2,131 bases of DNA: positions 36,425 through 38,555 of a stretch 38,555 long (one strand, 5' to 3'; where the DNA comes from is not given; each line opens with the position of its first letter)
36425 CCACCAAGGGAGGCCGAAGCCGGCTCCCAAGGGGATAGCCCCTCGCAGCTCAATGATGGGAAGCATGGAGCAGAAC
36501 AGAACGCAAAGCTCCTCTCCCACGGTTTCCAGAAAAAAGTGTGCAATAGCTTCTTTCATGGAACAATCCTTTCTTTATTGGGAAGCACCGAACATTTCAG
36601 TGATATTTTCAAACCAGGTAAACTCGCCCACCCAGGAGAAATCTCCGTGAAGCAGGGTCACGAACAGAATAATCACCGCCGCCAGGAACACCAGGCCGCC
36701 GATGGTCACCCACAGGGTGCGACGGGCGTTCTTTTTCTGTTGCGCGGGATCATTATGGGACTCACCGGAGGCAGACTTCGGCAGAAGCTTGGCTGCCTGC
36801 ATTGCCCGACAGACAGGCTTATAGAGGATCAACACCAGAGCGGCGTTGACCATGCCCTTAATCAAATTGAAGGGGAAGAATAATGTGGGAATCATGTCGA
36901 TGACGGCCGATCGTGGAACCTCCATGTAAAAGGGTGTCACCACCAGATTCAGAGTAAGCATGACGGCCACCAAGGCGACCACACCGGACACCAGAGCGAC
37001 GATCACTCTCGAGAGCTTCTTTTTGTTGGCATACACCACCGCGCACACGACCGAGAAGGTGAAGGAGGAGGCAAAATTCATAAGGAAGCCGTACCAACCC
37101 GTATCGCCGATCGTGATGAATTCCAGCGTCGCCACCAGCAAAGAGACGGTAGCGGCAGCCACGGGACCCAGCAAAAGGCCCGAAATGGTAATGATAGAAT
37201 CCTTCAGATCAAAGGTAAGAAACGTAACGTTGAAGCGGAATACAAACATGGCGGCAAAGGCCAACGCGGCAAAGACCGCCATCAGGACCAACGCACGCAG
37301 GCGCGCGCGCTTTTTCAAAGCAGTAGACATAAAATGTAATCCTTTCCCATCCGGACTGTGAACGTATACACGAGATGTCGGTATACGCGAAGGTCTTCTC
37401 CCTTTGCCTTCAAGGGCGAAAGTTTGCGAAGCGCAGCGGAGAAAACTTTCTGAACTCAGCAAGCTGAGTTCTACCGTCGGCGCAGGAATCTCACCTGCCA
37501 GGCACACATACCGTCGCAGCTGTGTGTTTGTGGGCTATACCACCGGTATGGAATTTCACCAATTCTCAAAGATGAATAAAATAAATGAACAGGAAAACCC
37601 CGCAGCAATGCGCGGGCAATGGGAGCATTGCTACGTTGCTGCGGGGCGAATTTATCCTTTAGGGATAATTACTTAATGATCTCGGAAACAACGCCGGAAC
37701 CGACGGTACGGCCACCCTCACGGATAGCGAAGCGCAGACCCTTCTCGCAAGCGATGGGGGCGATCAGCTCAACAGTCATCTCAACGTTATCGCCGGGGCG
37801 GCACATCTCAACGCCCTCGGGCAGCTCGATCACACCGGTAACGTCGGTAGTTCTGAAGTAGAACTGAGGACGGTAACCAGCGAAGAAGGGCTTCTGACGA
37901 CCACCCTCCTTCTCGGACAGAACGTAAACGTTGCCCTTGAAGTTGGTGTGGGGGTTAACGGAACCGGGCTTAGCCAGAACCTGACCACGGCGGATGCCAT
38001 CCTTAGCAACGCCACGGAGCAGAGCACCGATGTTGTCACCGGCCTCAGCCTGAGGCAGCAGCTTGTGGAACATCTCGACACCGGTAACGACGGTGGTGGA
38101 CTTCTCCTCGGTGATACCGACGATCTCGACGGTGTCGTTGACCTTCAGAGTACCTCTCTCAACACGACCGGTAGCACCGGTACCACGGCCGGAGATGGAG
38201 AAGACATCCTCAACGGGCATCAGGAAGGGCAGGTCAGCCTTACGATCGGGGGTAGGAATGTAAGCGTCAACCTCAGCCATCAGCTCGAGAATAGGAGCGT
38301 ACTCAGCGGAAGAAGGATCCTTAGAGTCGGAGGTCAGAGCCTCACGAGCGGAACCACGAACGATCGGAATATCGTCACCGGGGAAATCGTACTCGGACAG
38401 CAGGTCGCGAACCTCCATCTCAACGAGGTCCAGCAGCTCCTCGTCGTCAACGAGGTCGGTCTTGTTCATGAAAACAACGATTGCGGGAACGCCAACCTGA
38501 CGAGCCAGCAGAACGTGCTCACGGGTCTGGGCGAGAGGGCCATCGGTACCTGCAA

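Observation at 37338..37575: FMN riboswitch-like leader split by a roughly 110-nt hairpin block in the P6 loop, with a non-canonical J1/2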

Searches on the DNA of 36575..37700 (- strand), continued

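Call 52: search_rna_families(sources=[L018, L019, L020, L021], threshold=evalue, max_evalue=0.01, show_alignments=0)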
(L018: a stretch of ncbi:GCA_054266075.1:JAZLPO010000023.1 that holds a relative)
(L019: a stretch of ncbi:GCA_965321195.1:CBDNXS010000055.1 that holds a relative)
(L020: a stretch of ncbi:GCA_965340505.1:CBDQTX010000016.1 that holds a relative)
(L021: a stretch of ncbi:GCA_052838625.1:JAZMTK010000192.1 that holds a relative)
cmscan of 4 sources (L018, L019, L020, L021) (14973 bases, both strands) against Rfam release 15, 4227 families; matches with E-value up to 0.01: 5.
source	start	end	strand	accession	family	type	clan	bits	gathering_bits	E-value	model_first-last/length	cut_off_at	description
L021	1342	1506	+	RF00050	FMN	Cis-reg; riboswitch;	-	78.1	66.2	1.2e-16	1-138/138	no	FMN riboswitch aptamer (RFN element)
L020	1341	1497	+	RF00050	FMN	Cis-reg; riboswitch;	-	74.8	66.2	9.6e-16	1-138/138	no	FMN riboswitch aptamer (RFN element)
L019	1349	1496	+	RF00050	FMN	Cis-reg; riboswitch;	-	73.8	66.2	1.8e-15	1-138/138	no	FMN riboswitch aptamer (RFN element)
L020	2754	2846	+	RF00162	SAM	Cis-reg; riboswitch;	CL00012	66.3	44.4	7.5e-14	1-108/108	no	SAM riboswitch aptamer (S box leader)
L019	2751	2839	+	RF00162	SAM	Cis-reg; riboswitch;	CL00012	64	44.4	3.5e-13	1-108/108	no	SAM riboswitch aptamer (S box leader)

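Call 54: search_rna_families(sources=[L019, L020, L021], threshold=gathering, show_alignments=3)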
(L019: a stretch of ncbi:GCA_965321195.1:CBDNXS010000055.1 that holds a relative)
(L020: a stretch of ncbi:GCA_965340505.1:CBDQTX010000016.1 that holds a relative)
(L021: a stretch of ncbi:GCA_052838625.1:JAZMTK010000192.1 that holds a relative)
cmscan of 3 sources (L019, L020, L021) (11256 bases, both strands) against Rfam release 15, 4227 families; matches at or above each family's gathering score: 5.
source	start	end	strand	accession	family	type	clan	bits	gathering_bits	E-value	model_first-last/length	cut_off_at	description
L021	1342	1506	+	RF00050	FMN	Cis-reg; riboswitch;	-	78.1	66.2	8.9e-17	1-138/138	no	FMN riboswitch aptamer (RFN element)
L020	1341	1497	+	RF00050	FMN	Cis-reg; riboswitch;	-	74.8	66.2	7.2e-16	1-138/138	no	FMN riboswitch aptamer (RFN element)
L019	1349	1496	+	RF00050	FMN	Cis-reg; riboswitch;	-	73.8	66.2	1.4e-15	1-138/138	no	FMN riboswitch aptamer (RFN element)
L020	2754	2846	+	RF00162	SAM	Cis-reg; riboswitch;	CL00012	66.3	44.4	5.7e-14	1-108/108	no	SAM riboswitch aptamer (S box leader)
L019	2751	2839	+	RF00162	SAM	Cis-reg; riboswitch;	CL00012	64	44.4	2.6e-13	1-108/108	no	SAM riboswitch aptamer (S box leader)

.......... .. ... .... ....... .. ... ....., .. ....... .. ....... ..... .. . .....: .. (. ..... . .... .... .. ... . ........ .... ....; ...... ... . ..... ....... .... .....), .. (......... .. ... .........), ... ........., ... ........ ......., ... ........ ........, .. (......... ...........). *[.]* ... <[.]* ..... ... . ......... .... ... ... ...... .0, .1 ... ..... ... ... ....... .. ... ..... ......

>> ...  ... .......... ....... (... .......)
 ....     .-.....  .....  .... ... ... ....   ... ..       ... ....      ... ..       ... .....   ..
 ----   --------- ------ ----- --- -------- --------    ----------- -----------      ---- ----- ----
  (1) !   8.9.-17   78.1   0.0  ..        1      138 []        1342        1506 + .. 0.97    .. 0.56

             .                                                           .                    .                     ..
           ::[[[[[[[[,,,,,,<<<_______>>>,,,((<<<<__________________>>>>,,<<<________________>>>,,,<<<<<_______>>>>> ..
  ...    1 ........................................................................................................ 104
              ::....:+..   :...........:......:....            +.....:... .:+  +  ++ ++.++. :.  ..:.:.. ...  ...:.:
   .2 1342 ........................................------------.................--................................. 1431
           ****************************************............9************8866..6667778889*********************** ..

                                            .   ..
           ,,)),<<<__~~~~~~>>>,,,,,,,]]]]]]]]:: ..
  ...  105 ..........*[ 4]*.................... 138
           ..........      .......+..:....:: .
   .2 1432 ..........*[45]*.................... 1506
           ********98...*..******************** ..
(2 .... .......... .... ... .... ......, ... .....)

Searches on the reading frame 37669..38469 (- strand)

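Call 6: search_protein_families(library=pfam, proteins=[window:37669-38469:-])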
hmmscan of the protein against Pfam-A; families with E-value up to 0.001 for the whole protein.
window:37669-38469:- (266 aa): 3 families
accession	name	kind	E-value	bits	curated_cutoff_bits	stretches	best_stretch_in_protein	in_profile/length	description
PF03143.23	GTP_EFTU_D3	-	7.6e-37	126.3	27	1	170-264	1-105/106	Elongation factor Tu C-terminal domain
PF03144.31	GTP_EFTU_D2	-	1.5e-18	67.4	30.3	1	96-166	1-73/73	Elongation factor Tu domain 2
PF00009.33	GTP_EFTU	-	3.9e-05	23.7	26.5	1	1-72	128-187/188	Elongation factor Tu GTP binding domain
